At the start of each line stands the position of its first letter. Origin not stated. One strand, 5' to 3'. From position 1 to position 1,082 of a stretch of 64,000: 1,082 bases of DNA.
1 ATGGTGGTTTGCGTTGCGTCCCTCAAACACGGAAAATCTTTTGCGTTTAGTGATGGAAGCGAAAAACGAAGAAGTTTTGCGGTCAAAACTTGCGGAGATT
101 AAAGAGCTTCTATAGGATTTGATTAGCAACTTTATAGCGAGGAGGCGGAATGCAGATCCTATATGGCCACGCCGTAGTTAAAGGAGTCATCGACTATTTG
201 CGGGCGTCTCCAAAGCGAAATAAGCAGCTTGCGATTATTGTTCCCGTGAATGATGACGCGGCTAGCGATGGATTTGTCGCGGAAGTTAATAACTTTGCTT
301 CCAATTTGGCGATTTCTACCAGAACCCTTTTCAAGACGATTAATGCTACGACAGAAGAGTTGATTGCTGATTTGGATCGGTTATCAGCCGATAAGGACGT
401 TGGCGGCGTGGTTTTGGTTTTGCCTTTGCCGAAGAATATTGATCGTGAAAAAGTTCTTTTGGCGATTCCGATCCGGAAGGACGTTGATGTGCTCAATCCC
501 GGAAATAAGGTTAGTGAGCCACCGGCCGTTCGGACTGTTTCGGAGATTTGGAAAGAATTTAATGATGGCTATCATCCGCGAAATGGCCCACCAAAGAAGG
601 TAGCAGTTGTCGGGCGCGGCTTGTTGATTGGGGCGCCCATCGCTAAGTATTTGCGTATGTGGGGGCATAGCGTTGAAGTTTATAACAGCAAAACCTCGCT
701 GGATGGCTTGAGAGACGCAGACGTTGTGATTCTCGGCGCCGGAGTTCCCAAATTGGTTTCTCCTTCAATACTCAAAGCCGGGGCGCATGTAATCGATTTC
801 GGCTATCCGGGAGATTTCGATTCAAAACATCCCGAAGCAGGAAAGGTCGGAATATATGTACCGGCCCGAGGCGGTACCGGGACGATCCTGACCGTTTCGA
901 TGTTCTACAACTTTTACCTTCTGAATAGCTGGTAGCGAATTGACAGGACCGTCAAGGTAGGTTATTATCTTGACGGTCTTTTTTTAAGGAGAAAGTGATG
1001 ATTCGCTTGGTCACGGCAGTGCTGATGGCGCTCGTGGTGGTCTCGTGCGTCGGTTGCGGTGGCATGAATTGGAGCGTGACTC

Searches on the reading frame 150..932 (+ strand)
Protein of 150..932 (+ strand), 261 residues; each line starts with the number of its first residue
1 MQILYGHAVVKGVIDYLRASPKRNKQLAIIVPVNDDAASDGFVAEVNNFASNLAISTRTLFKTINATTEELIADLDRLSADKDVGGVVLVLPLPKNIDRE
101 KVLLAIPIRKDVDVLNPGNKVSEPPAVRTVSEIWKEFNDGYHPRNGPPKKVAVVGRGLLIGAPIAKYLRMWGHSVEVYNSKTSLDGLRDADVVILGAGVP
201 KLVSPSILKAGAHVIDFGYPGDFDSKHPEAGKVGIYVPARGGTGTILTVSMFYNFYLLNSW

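Call 9: search_protein_families(library=pfam, proteins=[window:150-932:+], max_evalue=0.001)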
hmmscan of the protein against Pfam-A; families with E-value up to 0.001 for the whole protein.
window:150-932:+ (261 aa): 2 families
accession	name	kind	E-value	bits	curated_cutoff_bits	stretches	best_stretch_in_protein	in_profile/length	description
PF00763.28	THF_DHG_CYH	-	1.5e-15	57.9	32.8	1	17-113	21-115/115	Tetrahydrofolate dehydrogenase/cyclohydrolase, catalytic domain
PF02882.25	THF_DHG_CYH_C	-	2.9e-14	53.1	27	1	149-254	37-151/160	Tetrahydrofolate dehydrogenase/cyclohydrolase, NAD(P)-binding domain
